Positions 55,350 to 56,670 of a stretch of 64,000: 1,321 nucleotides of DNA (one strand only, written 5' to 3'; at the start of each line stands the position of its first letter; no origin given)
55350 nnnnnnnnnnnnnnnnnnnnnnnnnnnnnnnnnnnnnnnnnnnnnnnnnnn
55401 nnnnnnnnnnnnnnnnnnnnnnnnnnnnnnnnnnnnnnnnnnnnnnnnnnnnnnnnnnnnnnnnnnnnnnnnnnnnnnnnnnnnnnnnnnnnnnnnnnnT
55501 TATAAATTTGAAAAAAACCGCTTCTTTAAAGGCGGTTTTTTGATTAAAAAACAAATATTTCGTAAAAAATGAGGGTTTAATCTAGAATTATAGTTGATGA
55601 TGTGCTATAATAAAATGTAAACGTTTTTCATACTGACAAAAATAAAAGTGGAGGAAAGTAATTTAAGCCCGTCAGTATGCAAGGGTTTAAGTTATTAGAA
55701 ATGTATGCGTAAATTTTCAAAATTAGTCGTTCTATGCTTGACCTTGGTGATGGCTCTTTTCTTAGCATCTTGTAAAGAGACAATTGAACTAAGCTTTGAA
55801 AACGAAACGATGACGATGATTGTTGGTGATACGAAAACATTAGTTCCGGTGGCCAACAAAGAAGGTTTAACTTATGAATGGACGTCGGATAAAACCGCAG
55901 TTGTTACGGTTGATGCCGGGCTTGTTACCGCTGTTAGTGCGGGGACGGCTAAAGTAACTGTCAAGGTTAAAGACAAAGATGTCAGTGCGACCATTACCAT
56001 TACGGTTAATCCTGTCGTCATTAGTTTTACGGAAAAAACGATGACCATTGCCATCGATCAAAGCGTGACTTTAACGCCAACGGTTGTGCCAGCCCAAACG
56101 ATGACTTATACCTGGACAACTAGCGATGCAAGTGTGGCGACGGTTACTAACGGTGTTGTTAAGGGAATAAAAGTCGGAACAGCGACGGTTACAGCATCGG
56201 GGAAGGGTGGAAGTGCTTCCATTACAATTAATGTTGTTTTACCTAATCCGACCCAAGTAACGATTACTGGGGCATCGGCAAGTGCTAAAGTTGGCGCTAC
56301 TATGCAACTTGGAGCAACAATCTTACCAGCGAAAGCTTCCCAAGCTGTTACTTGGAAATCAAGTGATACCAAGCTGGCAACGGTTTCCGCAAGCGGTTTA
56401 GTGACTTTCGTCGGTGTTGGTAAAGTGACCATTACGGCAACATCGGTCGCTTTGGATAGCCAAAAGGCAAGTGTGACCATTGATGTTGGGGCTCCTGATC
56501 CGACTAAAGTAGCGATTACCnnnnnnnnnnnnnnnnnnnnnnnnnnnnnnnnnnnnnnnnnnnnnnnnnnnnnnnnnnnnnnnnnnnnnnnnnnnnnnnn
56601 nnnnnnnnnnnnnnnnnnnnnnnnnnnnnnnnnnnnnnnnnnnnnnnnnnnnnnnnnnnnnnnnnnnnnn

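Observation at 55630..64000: Tandem giant surface lipoproteins sharing a 100% identical 891-bp 5' cassette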

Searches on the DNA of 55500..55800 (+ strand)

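Call 28: search_rna_families(source=window, start=55500, end=55800, threshold=evalue, max_evalue=10)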
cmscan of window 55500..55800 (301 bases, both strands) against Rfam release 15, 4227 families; matches with E-value up to 10: 24.
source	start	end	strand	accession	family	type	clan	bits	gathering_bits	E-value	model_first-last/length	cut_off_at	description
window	55510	55602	-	RF00033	MicF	Gene; antisense;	-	30.4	79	0.01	1-94/94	no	MicF RNA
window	55500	55547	+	RF04182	GibS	Gene; sRNA;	-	24.8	115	0.16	90-142/142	5'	GibS sRNA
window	55505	55570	-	RF02064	STnc370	Gene; sRNA;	-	20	54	3.2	1-71/71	no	Enterobacterial sRNA STnc370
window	55508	55591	+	RF02446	SpR18_sRNA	Gene; sRNA;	-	19.5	60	2.9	1-132/132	no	Streptococcus sRNA SpR18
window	55500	55547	+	RF02074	STnc240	Gene; sRNA;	-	18.6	55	2.6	22-77/77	5'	Enterobacterial sRNA STnc240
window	55508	55571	-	RF01859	Phe_leader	Cis-reg; leader;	-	18.5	55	0.97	1-125/125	no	Phenylalanine leader peptide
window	55510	55564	-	RF02713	MCS4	Gene; sRNA;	-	18.1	56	2.7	1-123/123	no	Mycoplasma sRNA MCS4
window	55500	55544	+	RF00506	Thr_leader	Cis-reg; leader;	-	16.3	55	1.1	71-118/118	5'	Threonine operon leader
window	55504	55628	-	RF02065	STnc340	Gene; sRNA;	-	16.3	80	6.8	1-130/130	no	Enterobacterial sRNA STnc340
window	55513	55540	+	RF04343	Plastid-psbA-2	Cis-reg;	CL00153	16.1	55.8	2.1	11-46/60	no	Plastid-psbA-2 3UTR RNA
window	55660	55701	-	RF01359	CRISPR-DR46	Gene; CRISPR;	-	16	50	7.7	1-38/38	no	CRISPR RNA direct repeat element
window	55500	55550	+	RF00557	L10_leader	Cis-reg; leader;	-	15.3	44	2.7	81-138/138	5'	Ribosomal protein L10 leader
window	55505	55569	-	RF02059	STnc50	Gene; sRNA;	-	14.8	55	8.3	1-84/84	no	Salmonella enterica sRNA STnc40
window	55509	55559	-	RF00106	RNAI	Gene; antisense;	-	14.6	47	2.4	1-102/102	no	RNAI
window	55742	55789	+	RF02555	hveRNA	Gene; rRNA;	-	14.6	90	8.9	1-124/124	no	mt-5S-like H. vermiformis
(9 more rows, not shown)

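Call 74: build_rna_model(alignment_id=A2, structure=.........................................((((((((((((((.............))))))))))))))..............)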
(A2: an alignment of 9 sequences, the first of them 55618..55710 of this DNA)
Model R1 built from alignment A2 (9 sequences, 96 columns); structure: as given.
model positions 93; base pairs 14; branch points 0; effective number of sequences 1.67; information 0.614 bits per position. Calibrated on 0.2 Mb of random sequence (short: E-values are rough).
structure used (alignment columns):
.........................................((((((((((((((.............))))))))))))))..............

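Call 75: search_with_rna_model(model_id=R1, sources=[window, L001, L002, L003, L004, L005, L006, L007, L008, L009, L010, L011, L012, L013, L014, L015, L016, L017, L018, L019, L020, L021, L022, L023, L024, L025, L026, L027, L028, L029, L030, L031, L032, L033, L034, L035, L036, L037, L038, L039, L040, L041, L042, L043, L044, L045, L046, L047, L048, L049, L050, L051, L052, L059, L060, L061, L064, L067, L072], max_evalue=1)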
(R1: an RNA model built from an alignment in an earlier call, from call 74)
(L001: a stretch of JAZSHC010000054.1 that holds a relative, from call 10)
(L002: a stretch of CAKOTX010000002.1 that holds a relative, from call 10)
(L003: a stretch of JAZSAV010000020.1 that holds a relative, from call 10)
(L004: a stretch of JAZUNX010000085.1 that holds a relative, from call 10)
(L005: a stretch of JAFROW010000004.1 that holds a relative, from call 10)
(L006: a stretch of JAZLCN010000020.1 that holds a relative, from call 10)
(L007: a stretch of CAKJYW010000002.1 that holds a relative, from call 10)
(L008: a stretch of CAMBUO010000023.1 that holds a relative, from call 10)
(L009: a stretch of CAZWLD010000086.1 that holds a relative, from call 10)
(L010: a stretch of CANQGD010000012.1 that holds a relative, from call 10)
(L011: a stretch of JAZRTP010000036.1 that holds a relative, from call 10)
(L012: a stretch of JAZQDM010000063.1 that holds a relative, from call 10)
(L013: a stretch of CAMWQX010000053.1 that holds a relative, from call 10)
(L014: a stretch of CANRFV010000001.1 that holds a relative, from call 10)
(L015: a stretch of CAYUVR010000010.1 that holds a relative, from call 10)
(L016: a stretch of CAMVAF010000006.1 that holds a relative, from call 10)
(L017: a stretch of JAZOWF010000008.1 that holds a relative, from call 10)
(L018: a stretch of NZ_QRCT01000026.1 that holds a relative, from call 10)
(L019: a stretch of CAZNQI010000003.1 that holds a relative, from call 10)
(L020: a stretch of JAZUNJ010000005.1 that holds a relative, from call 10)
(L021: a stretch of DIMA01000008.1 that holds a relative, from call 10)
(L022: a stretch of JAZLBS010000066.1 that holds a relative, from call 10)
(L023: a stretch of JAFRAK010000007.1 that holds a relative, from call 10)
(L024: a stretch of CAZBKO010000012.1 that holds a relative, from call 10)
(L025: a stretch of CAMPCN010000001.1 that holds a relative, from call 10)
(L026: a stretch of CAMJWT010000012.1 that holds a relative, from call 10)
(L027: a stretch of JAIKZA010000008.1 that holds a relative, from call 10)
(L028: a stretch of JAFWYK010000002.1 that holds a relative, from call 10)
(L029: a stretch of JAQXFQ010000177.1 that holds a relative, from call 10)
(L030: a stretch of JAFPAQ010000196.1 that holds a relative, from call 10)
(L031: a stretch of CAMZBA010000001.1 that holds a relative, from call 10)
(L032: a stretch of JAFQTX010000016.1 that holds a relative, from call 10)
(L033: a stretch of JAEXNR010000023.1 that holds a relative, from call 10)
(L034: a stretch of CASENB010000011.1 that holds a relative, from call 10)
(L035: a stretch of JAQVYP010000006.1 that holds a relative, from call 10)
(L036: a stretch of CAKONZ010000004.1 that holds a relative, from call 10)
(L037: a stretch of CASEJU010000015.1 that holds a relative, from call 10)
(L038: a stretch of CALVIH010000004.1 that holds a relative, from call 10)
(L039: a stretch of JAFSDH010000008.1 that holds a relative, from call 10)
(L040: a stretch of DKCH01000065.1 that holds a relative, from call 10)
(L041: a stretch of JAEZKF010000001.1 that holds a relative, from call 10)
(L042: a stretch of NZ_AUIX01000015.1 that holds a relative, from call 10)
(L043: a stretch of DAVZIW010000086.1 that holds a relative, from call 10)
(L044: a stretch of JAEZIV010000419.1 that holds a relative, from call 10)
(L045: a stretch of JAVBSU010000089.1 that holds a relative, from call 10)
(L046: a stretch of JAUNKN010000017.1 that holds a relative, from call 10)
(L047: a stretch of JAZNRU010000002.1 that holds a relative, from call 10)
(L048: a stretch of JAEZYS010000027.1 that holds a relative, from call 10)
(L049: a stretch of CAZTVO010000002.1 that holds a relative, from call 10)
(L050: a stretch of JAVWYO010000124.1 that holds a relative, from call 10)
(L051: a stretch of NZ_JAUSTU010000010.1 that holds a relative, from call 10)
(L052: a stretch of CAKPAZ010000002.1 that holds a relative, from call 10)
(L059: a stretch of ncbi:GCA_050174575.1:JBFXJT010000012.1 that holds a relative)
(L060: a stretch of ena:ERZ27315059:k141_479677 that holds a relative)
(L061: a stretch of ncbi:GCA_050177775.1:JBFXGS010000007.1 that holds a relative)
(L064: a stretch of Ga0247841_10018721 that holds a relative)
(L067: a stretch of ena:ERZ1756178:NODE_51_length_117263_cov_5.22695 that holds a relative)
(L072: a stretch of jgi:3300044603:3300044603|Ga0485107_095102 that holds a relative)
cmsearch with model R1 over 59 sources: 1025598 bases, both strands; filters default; matches with E-value up to 1: 11.
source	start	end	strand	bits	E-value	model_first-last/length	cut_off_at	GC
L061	4105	4197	+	113.7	1.2e-18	1-93/93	no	0.34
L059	6064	6156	+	112.1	2.5e-18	1-93/93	no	0.33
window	55618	55710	+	110.8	4.5e-18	1-93/93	no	0.32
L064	5954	6047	+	101.3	3.1e-16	1-93/93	no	0.33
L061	9914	10006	+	99.6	6.5e-16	1-93/93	no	0.34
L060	9875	9967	+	99.5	6.8e-16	1-93/93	no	0.41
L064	554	646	+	98.2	1.2e-15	1-93/93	no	0.42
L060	15630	15723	+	97.2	1.9e-15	1-93/93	no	0.35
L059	11854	11946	+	96.2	2.9e-15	1-93/93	no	0.33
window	61675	61767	+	91.9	2e-14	1-93/93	no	0.32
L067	9913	10006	+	88.3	1e-13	1-93/93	no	0.29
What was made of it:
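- Tried and rejected: A covariance model of the leader found no copies at 52 other Big_2 loci (call 75).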

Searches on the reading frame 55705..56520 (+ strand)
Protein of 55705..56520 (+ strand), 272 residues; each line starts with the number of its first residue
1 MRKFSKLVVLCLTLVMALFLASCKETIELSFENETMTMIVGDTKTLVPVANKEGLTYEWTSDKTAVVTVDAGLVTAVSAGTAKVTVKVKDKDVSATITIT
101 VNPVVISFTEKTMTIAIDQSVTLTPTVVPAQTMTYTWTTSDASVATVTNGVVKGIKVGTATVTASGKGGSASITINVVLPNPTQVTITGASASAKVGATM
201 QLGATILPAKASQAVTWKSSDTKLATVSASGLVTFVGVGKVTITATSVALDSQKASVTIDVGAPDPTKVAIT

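Call 10: find_related_loci(query=window:55705-56520:+, collection=genome_contigs, flank=10000)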
Query window:55705-56520:+ (272 aa) in genome_contigs; peptide patterns used: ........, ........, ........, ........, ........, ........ (x = any residue, [..] = any of these).
170 stretches matched a pattern; 53 encode a relative of the query (tblastn E <= 1e-3); 52 distinct loci.
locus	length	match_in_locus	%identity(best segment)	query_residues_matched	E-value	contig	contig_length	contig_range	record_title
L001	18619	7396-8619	36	21-248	8e-26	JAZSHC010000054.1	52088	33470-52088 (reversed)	MAG: Acutalibacteraceae bacterium isolate T1900044576_TS20190042.MAGScoT_cleanbin_000030 SGB_500_k141_468141, whole geno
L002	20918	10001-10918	35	29-248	3e-25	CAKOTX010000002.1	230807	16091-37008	MAG: uncultured Clostridia bacterium isolate REFINED_METABAT215_TOP10_CONTIGS_1500_ASSEMBLY_K77_MERGED__Hadza_MoBio_hadz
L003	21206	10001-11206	40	24-245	3e-25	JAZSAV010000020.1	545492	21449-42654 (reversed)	MAG: Prevotella sp. isolate T1900044930_TS20190396.MAGScoT_cleanbin_000002 SGB_3420_k141_124912, whole genome shotgun se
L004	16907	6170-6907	38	29-264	3e-24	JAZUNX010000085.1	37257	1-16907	MAG: Acutalibacteraceae bacterium isolate T1900044879_TS20190345.MAGScoT_cleanbin_000017 SGB_3201_k141_2195770, whole ge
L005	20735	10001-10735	35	29-259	4e-24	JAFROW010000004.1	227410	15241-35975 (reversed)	MAG: Clostridia bacterium isolate RGIG2666 Goat_Omasum-2__c311, whole genome shotgun sequence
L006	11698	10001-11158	33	24-247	8e-24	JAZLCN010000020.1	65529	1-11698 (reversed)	MAG: Prevotella sp. isolate T1900045049_TC20190042.MAGScoT_cleanbin_000010 SGB_4516_k141_854795, whole genome shotgun se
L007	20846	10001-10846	37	24-261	1e-23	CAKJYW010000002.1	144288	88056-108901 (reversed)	Bacilli bacterium isolate MAG-R001 genome assembly, contig: k141_103857, whole genome shotgun sequence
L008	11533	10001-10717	37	29-246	2e-23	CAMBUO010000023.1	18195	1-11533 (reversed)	MAG: uncultured Clostridia bacterium isolate SRR17382098_bin.1_metaWRAP_v1.3_MAG genome assembly, contig: ERZ10544617.19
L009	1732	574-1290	37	29-246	2e-23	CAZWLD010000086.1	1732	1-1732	MAG TPA_asm: uncultured Anaeroplasmatales bacterium isolate binchicken_co370_319 genome assembly, contig: NODE_56767_len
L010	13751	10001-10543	43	1-247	4e-23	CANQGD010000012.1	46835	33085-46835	MAG: uncultured Clostridia bacterium isolate Lapin-005__bin73 genome assembly, contig: Lapin-005__NODE_951_length_46835_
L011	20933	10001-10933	38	5-247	9e-23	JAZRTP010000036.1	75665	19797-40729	MAG: Acutalibacteraceae bacterium isolate T1900045341_YK20190031.MAGScoT_cleanbin_000004 SGB_6654_k141_195191, whole gen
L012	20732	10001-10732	38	25-267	9e-23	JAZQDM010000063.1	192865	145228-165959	MAG: Lachnospiraceae bacterium isolate T1900044636_TS20190102.MAGScoT_cleanbin_000047 SGB_1155_k141_358255, whole genome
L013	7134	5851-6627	36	59-272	1e-22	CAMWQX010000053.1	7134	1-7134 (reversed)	MAG TPA_asm: uncultured Firmicutes bacterium isolate SRR14411249_bin.2_metawrap_v1.3_MAG genome assembly, contig: NODE.3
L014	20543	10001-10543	43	1-247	2e-22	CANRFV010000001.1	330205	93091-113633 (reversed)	MAG: uncultured Clostridia bacterium isolate Lapin-023__bin100 genome assembly, contig: Lapin-023__NODE_5_length_330205_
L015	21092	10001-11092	38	19-248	3e-22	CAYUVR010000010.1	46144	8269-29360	MAG TPA_asm: uncultured Faecalibacterium sp. isolate SRP315200_co2_478 genome assembly, contig: NODE_297_length_46144_co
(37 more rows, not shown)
